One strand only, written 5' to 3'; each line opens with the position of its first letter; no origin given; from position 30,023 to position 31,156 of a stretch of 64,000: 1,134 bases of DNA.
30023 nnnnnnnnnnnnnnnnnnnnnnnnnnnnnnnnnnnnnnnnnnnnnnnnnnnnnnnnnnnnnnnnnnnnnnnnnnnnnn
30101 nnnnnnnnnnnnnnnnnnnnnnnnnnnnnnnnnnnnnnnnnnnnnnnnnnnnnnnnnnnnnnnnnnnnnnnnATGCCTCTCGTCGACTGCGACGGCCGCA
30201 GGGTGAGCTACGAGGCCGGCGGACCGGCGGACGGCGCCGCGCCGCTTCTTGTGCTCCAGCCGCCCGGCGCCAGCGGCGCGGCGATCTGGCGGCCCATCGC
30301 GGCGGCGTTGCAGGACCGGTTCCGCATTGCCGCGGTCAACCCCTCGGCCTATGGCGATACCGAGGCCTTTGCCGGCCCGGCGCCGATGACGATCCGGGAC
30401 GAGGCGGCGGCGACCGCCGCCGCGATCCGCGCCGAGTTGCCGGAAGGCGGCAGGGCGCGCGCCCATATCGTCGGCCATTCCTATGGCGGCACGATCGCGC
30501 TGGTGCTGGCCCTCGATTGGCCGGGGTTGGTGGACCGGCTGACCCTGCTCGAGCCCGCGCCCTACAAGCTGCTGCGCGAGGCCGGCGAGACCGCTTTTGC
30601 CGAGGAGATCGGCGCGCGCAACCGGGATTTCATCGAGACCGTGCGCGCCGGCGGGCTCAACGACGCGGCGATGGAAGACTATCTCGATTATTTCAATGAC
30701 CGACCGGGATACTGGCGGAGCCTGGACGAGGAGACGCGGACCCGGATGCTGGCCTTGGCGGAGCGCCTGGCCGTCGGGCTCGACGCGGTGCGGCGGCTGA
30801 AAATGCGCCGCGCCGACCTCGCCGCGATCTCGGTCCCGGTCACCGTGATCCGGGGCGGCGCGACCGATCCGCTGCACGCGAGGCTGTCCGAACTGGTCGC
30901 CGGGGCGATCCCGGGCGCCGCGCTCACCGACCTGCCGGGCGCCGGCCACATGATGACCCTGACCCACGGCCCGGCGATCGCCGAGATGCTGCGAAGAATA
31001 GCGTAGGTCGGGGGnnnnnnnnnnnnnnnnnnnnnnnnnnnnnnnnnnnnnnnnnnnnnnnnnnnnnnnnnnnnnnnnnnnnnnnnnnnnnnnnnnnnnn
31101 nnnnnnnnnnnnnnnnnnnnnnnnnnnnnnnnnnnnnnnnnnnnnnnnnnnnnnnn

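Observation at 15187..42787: Family of about 110-bp palindromic intergenic repeats (three copies)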

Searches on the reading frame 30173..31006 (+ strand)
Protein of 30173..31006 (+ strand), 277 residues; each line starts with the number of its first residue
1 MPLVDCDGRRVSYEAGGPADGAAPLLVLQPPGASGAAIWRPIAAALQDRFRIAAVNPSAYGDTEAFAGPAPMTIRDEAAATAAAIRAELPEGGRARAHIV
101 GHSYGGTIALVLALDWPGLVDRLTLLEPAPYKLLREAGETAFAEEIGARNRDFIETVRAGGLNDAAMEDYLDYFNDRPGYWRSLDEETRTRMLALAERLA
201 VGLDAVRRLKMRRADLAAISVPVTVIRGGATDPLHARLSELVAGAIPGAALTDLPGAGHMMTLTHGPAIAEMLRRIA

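Call 15: search_protein_families(library=pfam, proteins=[window:30173-31006:+])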
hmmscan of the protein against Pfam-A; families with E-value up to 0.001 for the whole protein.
window:30173-31006:+ (277 aa): 5 families
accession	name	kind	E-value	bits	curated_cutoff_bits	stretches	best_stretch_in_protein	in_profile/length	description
PF12697.13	Abhydrolase_6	-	3.4e-16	61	26.3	1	33-270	8-215/217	Alpha/beta hydrolase family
PF00561.26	Abhydrolase_1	-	7.4e-15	55.7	25.8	1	24-262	1-241/245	alpha/beta hydrolase fold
PF00975.26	Thioesterase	-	1.4e-06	29.1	26.4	1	26-114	3-85/226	Thioesterase domain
PF12146.15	Hydrolase_4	-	0.00037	20.3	27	0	85-260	69-233/239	Serine aminopeptidase, S33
PF00756.26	Esterase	-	0.00086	19.6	22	0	85-123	109-143/251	Putative esterase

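Call 33: find_encoding_contigs(protein=window:30173-31006:+, flank=3000, max_places=10)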
Protein window:30173-31006:+ (277 aa): 16 contigs read that carry it; 10 places shown.
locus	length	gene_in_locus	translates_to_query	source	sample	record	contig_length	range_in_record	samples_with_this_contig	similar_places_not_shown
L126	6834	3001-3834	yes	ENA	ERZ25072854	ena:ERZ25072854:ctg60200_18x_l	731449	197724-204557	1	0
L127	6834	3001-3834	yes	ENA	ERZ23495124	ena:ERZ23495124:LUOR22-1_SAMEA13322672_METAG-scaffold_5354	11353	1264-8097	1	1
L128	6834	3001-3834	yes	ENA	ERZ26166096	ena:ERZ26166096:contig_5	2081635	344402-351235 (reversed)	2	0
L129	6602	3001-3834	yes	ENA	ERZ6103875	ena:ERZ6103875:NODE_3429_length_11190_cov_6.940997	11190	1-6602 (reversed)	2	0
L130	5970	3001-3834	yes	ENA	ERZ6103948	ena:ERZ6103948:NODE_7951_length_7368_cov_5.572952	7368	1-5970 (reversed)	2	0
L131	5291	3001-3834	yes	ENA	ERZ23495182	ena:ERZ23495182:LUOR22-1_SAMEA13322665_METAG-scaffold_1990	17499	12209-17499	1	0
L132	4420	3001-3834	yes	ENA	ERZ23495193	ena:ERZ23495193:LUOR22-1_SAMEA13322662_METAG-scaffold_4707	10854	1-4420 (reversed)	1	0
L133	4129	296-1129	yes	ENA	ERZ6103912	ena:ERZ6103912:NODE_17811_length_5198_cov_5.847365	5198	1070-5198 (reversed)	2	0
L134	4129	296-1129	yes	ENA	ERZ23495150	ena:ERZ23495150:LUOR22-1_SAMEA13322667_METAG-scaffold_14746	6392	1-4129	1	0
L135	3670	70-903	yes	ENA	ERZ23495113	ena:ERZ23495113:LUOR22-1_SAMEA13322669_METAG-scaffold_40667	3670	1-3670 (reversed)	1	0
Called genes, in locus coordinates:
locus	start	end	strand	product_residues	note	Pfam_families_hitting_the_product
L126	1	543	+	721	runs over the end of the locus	PF01315:Ald_Xan_dh_C, PF02738:MoCoBD_1, PF20256:MoCoBD_2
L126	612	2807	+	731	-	PF12838:Fer4_7 (faint)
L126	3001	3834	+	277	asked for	PF00561:Abhydrolase_1, PF00975:Thioesterase (weak), PF12697:Abhydrolase_6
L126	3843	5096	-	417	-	PF07690:MFS_1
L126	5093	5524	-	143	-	PF13622:4HBT_3 (weak), PF03061:4HBT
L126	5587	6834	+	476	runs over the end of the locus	PF01425:Amidase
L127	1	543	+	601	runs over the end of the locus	?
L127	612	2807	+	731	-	PF12838:Fer4_7 (faint)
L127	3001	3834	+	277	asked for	PF00561:Abhydrolase_1, PF00975:Thioesterase (weak), PF12697:Abhydrolase_6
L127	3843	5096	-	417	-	PF07690:MFS_1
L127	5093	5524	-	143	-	PF13622:4HBT_3 (weak), PF03061:4HBT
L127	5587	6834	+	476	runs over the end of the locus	PF01425:Amidase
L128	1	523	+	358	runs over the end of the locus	PF20256:MoCoBD_2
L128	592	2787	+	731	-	PF12838:Fer4_7 (faint)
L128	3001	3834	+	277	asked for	PF00561:Abhydrolase_1, PF00975:Thioesterase (weak), PF12697:Abhydrolase_6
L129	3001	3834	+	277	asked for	PF00561:Abhydrolase_1, PF00975:Thioesterase (weak), PF12697:Abhydrolase_6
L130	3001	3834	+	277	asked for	PF00561:Abhydrolase_1, PF00975:Thioesterase (weak), PF12697:Abhydrolase_6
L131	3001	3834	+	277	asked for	PF00561:Abhydrolase_1, PF00975:Thioesterase (weak), PF12697:Abhydrolase_6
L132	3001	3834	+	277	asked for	PF00561:Abhydrolase_1, PF00975:Thioesterase (weak), PF12697:Abhydrolase_6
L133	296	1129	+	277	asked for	PF00561:Abhydrolase_1, PF00975:Thioesterase (weak), PF12697:Abhydrolase_6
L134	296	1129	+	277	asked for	PF00561:Abhydrolase_1, PF00975:Thioesterase (weak), PF12697:Abhydrolase_6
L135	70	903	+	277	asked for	PF00561:Abhydrolase_1, PF00975:Thioesterase (weak), PF12697:Abhydrolase_6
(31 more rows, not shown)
